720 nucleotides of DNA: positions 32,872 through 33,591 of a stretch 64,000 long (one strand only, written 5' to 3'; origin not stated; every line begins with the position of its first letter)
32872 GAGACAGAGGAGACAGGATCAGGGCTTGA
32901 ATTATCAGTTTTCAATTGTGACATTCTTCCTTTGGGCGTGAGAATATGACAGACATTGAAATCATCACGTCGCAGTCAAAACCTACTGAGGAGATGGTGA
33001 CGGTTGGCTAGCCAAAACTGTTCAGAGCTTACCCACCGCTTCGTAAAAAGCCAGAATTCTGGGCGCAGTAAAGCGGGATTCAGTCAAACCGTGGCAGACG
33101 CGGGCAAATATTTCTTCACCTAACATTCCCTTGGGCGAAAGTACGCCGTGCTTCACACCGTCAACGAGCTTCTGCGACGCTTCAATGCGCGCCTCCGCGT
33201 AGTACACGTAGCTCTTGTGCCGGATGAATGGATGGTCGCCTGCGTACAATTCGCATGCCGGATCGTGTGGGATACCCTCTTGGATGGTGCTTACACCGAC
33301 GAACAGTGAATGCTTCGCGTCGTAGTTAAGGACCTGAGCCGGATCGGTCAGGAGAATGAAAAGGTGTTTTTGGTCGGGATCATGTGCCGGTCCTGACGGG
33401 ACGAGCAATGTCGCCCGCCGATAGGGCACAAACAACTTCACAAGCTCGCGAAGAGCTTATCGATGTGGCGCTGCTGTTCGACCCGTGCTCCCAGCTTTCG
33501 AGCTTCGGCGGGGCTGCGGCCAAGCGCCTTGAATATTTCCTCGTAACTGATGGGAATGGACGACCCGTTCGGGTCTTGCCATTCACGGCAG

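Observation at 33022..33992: Panacea-domain (DUF4065) antitoxin coupled to an unrecognised 139-aa putative toxin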

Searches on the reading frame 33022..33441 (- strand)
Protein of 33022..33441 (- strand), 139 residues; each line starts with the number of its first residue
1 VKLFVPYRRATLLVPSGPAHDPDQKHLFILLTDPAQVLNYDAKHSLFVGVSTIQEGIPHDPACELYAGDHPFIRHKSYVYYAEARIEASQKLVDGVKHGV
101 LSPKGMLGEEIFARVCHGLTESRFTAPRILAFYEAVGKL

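Call 3: search_protein_families(library=pfam, proteins=[window:33022-33441:-], max_evalue=1)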
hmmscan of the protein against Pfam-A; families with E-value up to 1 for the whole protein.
window:33022-33441:- (139 aa): 0 families

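Call 4: search_protein_families(library=ncbifam, proteins=[window:33022-33441:-], max_evalue=1)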
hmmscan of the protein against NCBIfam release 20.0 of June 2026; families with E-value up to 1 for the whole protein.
window:33022-33441:- (139 aa): 0 families

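Call 5: search_protein_families(library=padloc, proteins=[window:33022-33441:-], max_evalue=1)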
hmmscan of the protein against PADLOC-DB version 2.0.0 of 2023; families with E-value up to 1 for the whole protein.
window:33022-33441:- (139 aa): 0 families

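Call 6: find_homologous_proteins(query=window:33022-33441:-, max_evalue=0.001)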
Query window:33022-33441:- (139 aa): 203 proteins with E <= 0.001 among 206 candidates; the best 120 are listed.
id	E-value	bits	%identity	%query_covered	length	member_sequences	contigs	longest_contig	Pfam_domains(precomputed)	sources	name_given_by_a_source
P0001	5.1e-85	301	96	100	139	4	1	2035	-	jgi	-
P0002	1.3e-76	273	90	97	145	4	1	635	-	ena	-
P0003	1.4e-76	273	88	100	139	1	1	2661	-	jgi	jgi:hypothetical protein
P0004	3.4e-74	265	84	100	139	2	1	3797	-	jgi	jgi:hypothetical protein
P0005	1.2e-72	260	83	100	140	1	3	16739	-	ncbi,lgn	-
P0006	1.7e-72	260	83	100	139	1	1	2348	-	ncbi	-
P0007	7.9e-71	255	83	99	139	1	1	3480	-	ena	-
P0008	5.9e-70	252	81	96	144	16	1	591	-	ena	-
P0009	1.2e-69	251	81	97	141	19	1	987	-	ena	-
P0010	1.4e-69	250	79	96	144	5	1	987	-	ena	-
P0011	1.5e-68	247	80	99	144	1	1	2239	-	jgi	jgi:hypothetical protein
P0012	2.3e-68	247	80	99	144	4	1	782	-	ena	-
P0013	4.7e-68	246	74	99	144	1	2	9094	-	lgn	-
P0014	8.1e-68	245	79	98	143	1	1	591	-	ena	-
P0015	2.3e-67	243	79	98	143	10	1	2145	-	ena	-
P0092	1.0e-48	183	62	96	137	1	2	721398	-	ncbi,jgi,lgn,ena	-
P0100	4.2e-47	178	58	99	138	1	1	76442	-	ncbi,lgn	-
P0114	1.3e-44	170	62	96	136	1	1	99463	-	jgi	jgi:hypothetical protein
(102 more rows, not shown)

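Call 7: search_solved_structures(query=window:33022-33441:-, max_evalue=10, show_alignments=2)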
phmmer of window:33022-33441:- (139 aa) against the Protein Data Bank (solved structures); distinct sequences matched with E-value up to 10: 0.

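Call 8: search_protein_families(library=phrogs, proteins=[window:33022-33441:-], max_evalue=1)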
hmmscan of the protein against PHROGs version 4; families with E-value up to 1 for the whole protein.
window:33022-33441:- (139 aa): 1 family
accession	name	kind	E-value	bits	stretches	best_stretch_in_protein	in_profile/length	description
phrog_19071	-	unknown function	1.9e-21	77.2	1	9-134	8-131/135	-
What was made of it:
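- Tried and rejected: PHROGs gave only an unknown-function family (call 8).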

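Call 15: find_encoding_contigs(protein=P0092, flank=4000, max_places=2)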
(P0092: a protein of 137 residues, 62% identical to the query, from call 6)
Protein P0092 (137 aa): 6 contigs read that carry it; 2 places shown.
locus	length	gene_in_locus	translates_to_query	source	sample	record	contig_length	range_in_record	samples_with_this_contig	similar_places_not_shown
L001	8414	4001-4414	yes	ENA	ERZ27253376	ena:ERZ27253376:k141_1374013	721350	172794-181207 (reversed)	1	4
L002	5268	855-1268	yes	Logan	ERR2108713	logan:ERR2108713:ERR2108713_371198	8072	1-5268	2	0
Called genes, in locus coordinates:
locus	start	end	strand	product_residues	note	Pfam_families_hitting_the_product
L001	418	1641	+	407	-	-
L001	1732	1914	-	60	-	-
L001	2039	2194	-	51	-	-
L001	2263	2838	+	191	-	PF01169:GDT1, PF01925:TauE (faint), PF01169:GDT1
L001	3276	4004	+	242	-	PF13274:SocA_Panacea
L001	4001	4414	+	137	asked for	-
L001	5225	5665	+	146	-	PF12844:HTH_19 (weak), PF13560:HTH_31 (weak), PF01381:HTH_3 (weak)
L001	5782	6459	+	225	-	PF13560:HTH_31 (weak), PF01381:HTH_3, PF12844:HTH_19 (weak)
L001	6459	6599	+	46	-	-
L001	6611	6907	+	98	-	-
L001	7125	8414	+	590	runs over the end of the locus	PF05840:Phage_GPA, PF23343:REP_ORF2-G2P (weak)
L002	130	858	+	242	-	PF13274:SocA_Panacea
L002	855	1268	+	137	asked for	-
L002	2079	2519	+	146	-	PF12844:HTH_19 (weak), PF13560:HTH_31 (weak), PF01381:HTH_3 (weak)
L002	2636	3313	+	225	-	PF13560:HTH_31 (weak), PF01381:HTH_3, PF12844:HTH_19 (weak)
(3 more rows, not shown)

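Call 16: find_encoding_contigs(protein=P0114, flank=4000, max_places=2)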
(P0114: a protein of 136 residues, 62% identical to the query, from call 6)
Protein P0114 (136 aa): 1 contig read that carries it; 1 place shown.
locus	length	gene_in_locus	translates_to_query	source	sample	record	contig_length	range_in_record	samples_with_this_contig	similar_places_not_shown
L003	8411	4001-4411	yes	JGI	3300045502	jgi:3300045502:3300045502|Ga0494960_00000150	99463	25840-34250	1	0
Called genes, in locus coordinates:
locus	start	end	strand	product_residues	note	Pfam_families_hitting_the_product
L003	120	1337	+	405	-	PF13480:Acetyltransf_6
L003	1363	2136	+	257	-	PF03537:Glyco_hydro_114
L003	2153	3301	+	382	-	PF09903:DUF2130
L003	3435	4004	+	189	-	PF13274:SocA_Panacea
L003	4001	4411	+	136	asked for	-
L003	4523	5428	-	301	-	PF14338:Mrr_N, PF04471:Mrr_cat, PF22722:NA-iREase1, PF13156:Mrr_cat_2 (weak)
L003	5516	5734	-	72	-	PF10276:zf-CHCC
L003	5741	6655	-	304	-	PF01063:Aminotran_4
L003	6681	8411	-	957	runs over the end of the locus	PF03710:GlnE, PF08335:GlnD_UR_UTase, PF03710:GlnE, PF08335:GlnD_UR_UTase (weak)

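Call 17: find_encoding_contigs(protein=P0100, flank=4000, max_places=2)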
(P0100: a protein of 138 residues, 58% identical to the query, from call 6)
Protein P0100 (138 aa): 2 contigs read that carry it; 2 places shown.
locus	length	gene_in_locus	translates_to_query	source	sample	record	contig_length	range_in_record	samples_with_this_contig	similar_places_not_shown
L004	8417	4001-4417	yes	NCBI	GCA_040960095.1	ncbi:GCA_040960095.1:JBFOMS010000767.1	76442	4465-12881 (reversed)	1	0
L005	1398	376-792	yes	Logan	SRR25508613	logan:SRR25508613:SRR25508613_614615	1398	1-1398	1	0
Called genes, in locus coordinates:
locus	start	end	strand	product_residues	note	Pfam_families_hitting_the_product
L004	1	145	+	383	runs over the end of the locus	PF13091:PLDc_2, PF00614:PLDc (weak), PF13091:PLDc_2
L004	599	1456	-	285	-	PF00004:AAA, PF07728:AAA_5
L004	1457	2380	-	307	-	-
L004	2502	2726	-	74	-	-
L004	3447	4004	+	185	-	PF13274:SocA_Panacea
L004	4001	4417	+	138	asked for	-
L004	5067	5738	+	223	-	PF13560:HTH_31 (weak), PF01381:HTH_3 (weak)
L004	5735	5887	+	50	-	-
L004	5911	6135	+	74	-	-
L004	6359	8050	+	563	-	PF05840:Phage_GPA, PF23343:REP_ORF2-G2P (weak)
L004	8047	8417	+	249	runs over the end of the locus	-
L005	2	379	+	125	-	?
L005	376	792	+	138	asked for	-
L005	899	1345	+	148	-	PF12844:HTH_19 (weak), PF13560:HTH_31 (weak), PF01381:HTH_3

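Call 21: predict_structure(alignment_id=A1)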
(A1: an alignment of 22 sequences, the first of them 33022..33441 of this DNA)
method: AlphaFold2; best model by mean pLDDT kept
length: 139 residues; sequences in the alignment: 22
mean_pLDDT: 85.0   pTM: 0.79
mean pLDDT of the five models: 85.0, 82.6, 82.4, 74.0, 73.9
residues with pLDDT >= 90: 58; 70-90: 65; 50-70: 12; < 50: 4
segments of 3 or more residues with pLDDT < 50: 1-3
pLDDT, mean of each block of 10 residues (from residue 1): 60 74 69 84 91 87 91 90 91 87 89 93 94 90
secondary structure, 60 per line:
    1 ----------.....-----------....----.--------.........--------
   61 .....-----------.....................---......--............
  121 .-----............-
elements in order: E11-15 E27-30 E44-52 E77-88 H89-97 E101-106 H109-121 H127-138
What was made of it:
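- On MazF/PemK/EndoA toxin superfamily: The model has pLDDT 85 (call 21).
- Closest known: MazF/PemK/Kid/EndoA endoribonuclease toxins. Different: There is an extra C-terminal helix at residues 127-138 (call 21).
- The PanT AF2 model has pLDDT 85 (call 21).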

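Call 24: find_related_loci(query=A1, collection=genome_contigs, flank=3000)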
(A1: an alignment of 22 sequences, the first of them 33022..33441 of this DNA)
Query A1 (139 aa) in genome_contigs; peptide patterns used: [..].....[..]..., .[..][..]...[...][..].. (x = any residue, [..] = any of these).
94 stretches matched a pattern; 55 encode a relative of the query (tblastn E <= 1e-3); 55 distinct loci.
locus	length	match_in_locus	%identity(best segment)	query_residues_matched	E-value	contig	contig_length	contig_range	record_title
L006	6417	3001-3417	94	1-139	6e-87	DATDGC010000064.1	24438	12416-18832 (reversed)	MAG TPA_asm: Burkholderiales bacterium isolate SMAG_U242 k141_185352, whole genome shotgun sequence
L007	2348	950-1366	83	1-139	2e-78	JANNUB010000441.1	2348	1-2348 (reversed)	MAG: Ignavibacteriota bacterium isolate SOY_30_metabat_287 SOY_30_k141_4199789, whole genome shotgun sequence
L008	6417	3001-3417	82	1-139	2e-76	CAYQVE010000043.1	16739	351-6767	MAG TPA_asm: uncultured Enterobacteriaceae bacterium isolate binchicken_co185_11 genome assembly, contig: NODE_4874_leng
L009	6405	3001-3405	80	1-135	1e-72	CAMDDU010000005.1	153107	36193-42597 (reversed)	MAG: Bordetella parapertussis isolate ME-08apr19-187 genome assembly, contig: ME-08apr19-C122, whole genome shotgun sequ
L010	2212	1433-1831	79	3-135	1e-72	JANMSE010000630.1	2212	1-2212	MAG: Deltaproteobacteria bacterium isolate SOY_29_metabat_500 SOY_29_k141_3930219, whole genome shotgun sequence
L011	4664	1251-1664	68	1-138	3e-65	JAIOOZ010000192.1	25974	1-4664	MAG: Betaproteobacteria bacterium isolate LakeFargette_0920_ALND_MAG_62_19 LacPavin_0920_ALND_scaffold_157857, whole gen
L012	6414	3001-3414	70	1-138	6e-65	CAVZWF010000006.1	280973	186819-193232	MAG: uncultured beta proteobacterium isolate MFD02134.bin.3.220 genome assembly, contig: contig_39462, whole genome shot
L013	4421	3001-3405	70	1-135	2e-62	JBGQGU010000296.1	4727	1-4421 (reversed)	MAG: Gammaproteobacteria bacterium isolate OBJ2_061818_090_2 k141_35128_length_4727_cov_17.8622, whole genome shotgun se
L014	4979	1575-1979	70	1-135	2e-62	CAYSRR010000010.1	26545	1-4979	MAG TPA_asm: uncultured Streptomycetaceae bacterium isolate SRP344714_co2_10 genome assembly, contig: NODE_4612_length_2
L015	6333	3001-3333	78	1-111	2e-56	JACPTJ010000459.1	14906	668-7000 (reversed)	MAG: Betaproteobacteria bacterium isolate NC_groundwater_729_Ag_S-0.65um_62_13 S37_SO-6_scaffold_652631, whole genome sh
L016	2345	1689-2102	57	1-138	4e-55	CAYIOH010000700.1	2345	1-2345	MAG TPA_asm: uncultured Bifidobacteriaceae bacterium isolate ERP119705_co25_34 genome assembly, contig: NODE_97244_lengt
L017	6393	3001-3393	63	4-135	1e-54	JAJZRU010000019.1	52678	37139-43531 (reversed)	MAG: Proteobacteria bacterium isolate SKS3.bin107 NODE_882_length_52678_cov_11.339975, whole genome shotgun sequence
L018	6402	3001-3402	61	1-134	4e-54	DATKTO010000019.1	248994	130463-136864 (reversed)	MAG TPA_asm: Gallionellaceae bacterium isolate SMAG_U14083 k141_826133, whole genome shotgun sequence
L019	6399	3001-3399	62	1-134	8e-52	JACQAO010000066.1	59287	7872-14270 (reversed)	MAG: Betaproteobacteria bacterium isolate NC_groundwater_918_Pr1_S-0.2um_60_38 Montesol18-Sp2_coassembly_scaffold_742437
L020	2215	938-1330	61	1-135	1e-51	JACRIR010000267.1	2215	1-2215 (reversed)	MAG: Candidatus Poribacteria bacterium isolate NC_groundwater_1808_Pr3_B-0.1um_54_35 SR-2_scaffold_141_4081429, whole ge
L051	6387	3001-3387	39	1-134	2e-26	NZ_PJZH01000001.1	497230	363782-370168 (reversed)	Chimaeribacter coloradensis strain 2016-Iso4 NODE_1_length_497230_cov_43.1947_ID_5203, whole genome shotgun sequence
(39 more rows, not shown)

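Call 25: fold_search(model_id=the predicted structure, library=pdb)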
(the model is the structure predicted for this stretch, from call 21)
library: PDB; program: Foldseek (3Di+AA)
matches with E <= 10: 375; with E <= 0.001: 2
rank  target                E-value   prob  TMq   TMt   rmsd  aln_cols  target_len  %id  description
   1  5co7_C                8.3e-04  1.00  0.45  0.57   5.1       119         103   13  E. coli MazF form III (released 2016-04-06)
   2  5co7_F                9.3e-04  1.00  0.45  0.57   4.6       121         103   11  E. coli MazF form III (released 2016-04-06)
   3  5co7_E                1.4e-03  1.00  0.43  0.52   5.9       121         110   12  E. coli MazF form III (released 2016-04-06)
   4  5cr2_A                2.6e-03  1.00  0.43  0.52   6.3       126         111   10  E. coli MazF in complex with single strand DNA substrate analog (released 2016-04-06)
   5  5ckd_B                3.5e-03  1.00  0.46  0.56   5.1       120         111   14  E. coli MazF E24A form III (released 2016-04-06)
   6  5ckd_A                3.7e-03  1.00  0.46  0.56   5.5       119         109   15  E. coli MazF E24A form III (released 2016-04-06)
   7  5ck9_B                4.2e-03  1.00  0.43  0.55   5.3       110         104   14  E. coli MazF form I (released 2016-04-06)
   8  5cqy_B                4.5e-03  1.00  0.47  0.61   4.9       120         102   11  E. coli MazF mutant E24A in complex with MazE residues 68-82 form II (released 2016-04-06)
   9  5ckh_B                4.5e-03  1.00  0.46  0.54   5.0       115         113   16  E. coli MazF E24A form IIb (released 2016-04-06)
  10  4me7_B                5.7e-03  1.00  0.51  0.63   5.7       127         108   14  Crystal structure of Bacillus subtilis toxin MazF in complex with cognate antitoxin MazE (released 2013-10-23)
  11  5co7_D                5.7e-03  1.00  0.42  0.53   5.0       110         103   13  E. coli MazF form III (released 2016-04-06)
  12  5ck9_A                6.4e-03  1.00  0.47  0.58   5.3       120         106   14  E. coli MazF form I (released 2016-04-06)
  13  5cqx_B                7.7e-03  1.00  0.45  0.52   5.5       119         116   15  E. coli MazF mutant E24A in complex with MazE residues 68-82 form I (released 2016-04-06)
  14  7bxy                  8.2e-03  1.00  0.51  0.59   6.0       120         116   17  mRNA interferase from Bacillus cereus (released 2021-04-28)
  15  6kyt_E                8.7e-03  1.00  0.48  0.57   5.0       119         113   16  The structure of the M. tb toxin MazEF-mt1 complex (released 2020-08-05)
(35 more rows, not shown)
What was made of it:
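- On MazF/PemK/EndoA toxin superfamily: All top 50 Foldseek PDB hits are MazF-family, with probability 0.94-1.00 and TM-score normalised to the target of 0.52-0.65 (call 25).
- On SocAB (type VI toxin-antitoxin system): The partner has a MazF-like fold (call 25).
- All top 50 Foldseek PDB hits are MazF/PemK/EndoA toxins, with E from 8e-4 and TM-score normalised to the target of 0.52-0.65 (call 25).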

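Call 38: search_solved_structures(query=A2, max_evalue=10, show_alignments=3)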
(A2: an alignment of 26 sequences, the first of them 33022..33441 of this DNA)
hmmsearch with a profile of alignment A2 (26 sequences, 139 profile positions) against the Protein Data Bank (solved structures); distinct sequences matched with E-value up to 10: 0.
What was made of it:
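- On MazF/PemK/EndoA toxin superfamily: The PDB profile search is empty (call 38).
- A profile search of PDB sequences finds nothing (call 38).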

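Call 39: find_homologous_proteins(query=A2, max_evalue=0.001)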
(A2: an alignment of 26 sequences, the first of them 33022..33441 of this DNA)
Query A2 (26 sequences) (139 aa, profile of the alignment): 710 proteins with E <= 0.001 among 1583 candidates; the best 120 are listed.
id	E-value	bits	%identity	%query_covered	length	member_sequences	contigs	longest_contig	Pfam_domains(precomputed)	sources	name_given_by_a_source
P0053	8.9e-59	215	72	97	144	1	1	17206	-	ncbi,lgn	-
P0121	1.4e-58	215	54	100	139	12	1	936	-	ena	-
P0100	1.5e-58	215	58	99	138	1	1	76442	-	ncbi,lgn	-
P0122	3.1e-58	213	54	96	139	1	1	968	-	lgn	-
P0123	3.3e-58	213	56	97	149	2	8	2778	-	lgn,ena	-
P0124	3.3e-58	213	56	97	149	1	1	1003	-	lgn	-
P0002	3.4e-58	213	90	97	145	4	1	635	-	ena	-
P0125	3.4e-58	213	62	99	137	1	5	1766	-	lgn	-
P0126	4.0e-58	213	54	99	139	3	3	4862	-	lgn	-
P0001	5.4e-58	213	96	100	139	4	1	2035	-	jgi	-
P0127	5.8e-58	213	54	96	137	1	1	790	-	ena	-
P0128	9.2e-58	212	54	99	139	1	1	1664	-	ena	-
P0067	9.6e-58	212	70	97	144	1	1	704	-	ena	-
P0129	9.9e-58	212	53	99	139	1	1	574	-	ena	-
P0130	1.0e-57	212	60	99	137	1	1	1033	-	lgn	-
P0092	1.6e-57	211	62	96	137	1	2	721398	-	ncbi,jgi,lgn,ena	-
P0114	8.4e-57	209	62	96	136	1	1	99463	-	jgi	jgi:hypothetical protein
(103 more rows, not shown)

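Call 53: search_protein_representatives(alignment_id=A3)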
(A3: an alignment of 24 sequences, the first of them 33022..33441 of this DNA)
Query: 24 sequences, 139 profile positions. Proteins with E-value up to 0.001 (for the whole library): 2462; up to 1e-10: 940; up to 1e-30: 58. The best 150 are listed.
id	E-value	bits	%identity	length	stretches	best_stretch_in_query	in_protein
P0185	1.9e-60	219.1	-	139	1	1-137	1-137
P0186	5.5e-50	185.2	-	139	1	1-136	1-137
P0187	1.3e-49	184.0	-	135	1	3-136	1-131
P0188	7.8e-48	178.2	-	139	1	1-135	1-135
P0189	6.9e-45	168.7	-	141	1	3-137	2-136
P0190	9.3e-45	168.3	-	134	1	1-136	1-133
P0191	6.9e-43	162.2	-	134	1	3-135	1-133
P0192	7.9e-43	162.0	-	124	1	1-88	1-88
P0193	9.6e-43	161.7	-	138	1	3-135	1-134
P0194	2.1e-42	160.6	-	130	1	1-134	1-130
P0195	2.1e-41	157.4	-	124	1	28-137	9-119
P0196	9.5e-41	155.3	-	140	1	1-135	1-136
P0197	2.2e-40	154.1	-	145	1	1-134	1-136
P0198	4.0e-40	153.3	-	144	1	1-135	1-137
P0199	3.4e-39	150.2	-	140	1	2-133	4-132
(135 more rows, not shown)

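Call 55: list_cluster_members(proteins=[window:33025-33441:-, window:33441-33992:-, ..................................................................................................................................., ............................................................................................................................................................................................, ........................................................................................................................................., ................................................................])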
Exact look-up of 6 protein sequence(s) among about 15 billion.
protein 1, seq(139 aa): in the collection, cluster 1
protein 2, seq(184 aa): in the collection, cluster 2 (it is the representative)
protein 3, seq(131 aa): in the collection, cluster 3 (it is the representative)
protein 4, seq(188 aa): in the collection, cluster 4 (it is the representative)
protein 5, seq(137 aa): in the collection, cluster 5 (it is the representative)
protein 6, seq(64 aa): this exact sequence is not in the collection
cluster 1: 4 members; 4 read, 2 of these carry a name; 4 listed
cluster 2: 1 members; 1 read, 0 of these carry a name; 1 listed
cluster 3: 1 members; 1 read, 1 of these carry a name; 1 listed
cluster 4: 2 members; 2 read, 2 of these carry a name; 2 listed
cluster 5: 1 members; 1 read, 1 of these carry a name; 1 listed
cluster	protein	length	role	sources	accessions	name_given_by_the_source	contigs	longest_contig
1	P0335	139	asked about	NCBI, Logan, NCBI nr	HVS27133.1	MAG TPA: hypothetical protein VHE58_07545 [Burkholderiales bacterium] | hypothetical protein [Burkholderiales bacterium]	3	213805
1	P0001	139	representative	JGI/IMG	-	-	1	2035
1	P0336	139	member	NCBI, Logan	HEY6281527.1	MAG TPA: hypothetical protein VIW72_07045 [Burkholderiales bacterium]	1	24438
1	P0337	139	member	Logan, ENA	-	-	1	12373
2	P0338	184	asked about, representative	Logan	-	-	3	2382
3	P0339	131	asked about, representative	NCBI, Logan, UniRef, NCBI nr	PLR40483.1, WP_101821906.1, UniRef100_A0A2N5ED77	hypothetical protein CYR32_01700 [Chimaeribacter coloradensis] | Uncharacterized protein n=1 Tax=Chimaeribacter coloradensis TaxID=2060068 ... | hypothetical protein [Chimaeribacter coloradensis]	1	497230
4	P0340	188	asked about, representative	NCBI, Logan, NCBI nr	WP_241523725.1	Panacea domain-containing protein [Chimaeribacter coloradensis]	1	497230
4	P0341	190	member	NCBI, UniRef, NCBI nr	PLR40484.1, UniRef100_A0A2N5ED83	hypothetical protein CYR32_01705 [Chimaeribacter coloradensis] | Antitoxin SocA-like Panacea domain-containing protein n=2 Tax=Chimaeribacter coloradensis ...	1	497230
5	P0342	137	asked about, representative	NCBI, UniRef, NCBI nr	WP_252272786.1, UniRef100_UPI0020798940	hypothetical protein [Pseudomonas subflava] | hypothetical protein n=1 Tax=Pseudomonas subflava TaxID=2952933 RepID=UPI0020798940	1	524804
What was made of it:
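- The locus L051 protein is WP_101821906.1 (call 55).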

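Call 60: search_protein_families(library=pfam, alignment_id=A5, max_evalue=5)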
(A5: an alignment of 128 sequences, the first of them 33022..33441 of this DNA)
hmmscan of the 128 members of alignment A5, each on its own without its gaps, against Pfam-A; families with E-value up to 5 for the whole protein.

A. member 1, window:33022-33441:- (139 aa): 0 families

B. families by the number of members that match (of 128 scanned): 34 families (the first 25 are shown)
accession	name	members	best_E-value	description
PF12804.13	NTP_transf_3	4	0.021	MobA-like NTP transferase domain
PF00395.25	SLH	2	0.0049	S-layer homology domain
PF02452.23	PemK_toxin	2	0.11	PemK-like, MazF-like toxin of type II toxin-antitoxin system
PF19912.4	DUF6385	1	0.0044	Domain of unknown function (DUF6385)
PF20729.2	PE-PGRS_C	1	0.0089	PE-PGRS C-terminal aspartyl peptidase-like domain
PF18171.6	LSDAT_prok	1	0.011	SLOG in TRPM, prokaryote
PF14390.12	DUF4420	1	0.017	Putative PD-(D/E)XK family member, (DUF4420)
PF03333.19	PapB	1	0.021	Adhesin biosynthesis transcription regulatory protein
PF15299.11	ALS2CR8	1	0.031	Amyotrophic lateral sclerosis 2 chromosomal region candidate gene 8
PF04140.19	ICMT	1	0.038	Isoprenylcysteine carboxyl methyltransferase (ICMT) family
PF11439.13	T3SchapCesA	1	0.044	Type III secretion system filament chaperone CesA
PF17672.6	FIMP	1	0.055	Fertilisation-influencing membrane protein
PF17530.7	NS3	1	0.062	Non-structural protein NS3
PF04472.17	SepF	1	0.092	Cell division protein SepF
PF21644.2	ORF158L-like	1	0.11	Histone H3 binding protein ORF158L-like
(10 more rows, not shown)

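Call 67: find_homologous_proteins(query=P0342, max_evalue=1e-10)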
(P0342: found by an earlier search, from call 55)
Query P0342 (137 aa): 94 proteins with E <= 1e-10 among 101 candidates.
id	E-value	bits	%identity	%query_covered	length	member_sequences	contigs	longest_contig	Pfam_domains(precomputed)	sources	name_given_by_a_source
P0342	6.1e-86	303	100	100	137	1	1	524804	-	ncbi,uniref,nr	ncbi:hypothetical protein [Pseudomonas subflava]|uniref:hypothetical protein n=1 Tax=Pseudomonas sub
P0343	2.6e-66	240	82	99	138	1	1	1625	-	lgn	-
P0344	1.4e-60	221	75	98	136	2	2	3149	-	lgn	-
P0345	7.2e-54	199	70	96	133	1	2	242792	-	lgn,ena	-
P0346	1.4e-53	198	71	97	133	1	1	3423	-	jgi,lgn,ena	-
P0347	1.5e-53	198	68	98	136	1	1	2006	-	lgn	-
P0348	1.8e-52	195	69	96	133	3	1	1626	-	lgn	-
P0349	2.7e-52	194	69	96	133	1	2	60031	-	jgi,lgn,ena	-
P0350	4.0e-51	190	67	96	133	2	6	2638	-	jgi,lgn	jgi:hypothetical protein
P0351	6.8e-50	186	66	99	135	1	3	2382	-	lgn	-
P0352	8.2e-47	176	62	96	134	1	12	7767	-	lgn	-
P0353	1.5e-45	172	68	90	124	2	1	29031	-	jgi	jgi:hypothetical protein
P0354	6.1e-45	170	61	96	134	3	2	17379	-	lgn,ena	-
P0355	7.5e-45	170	62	97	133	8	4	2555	-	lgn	-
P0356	7.9e-45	170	60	97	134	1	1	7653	-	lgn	-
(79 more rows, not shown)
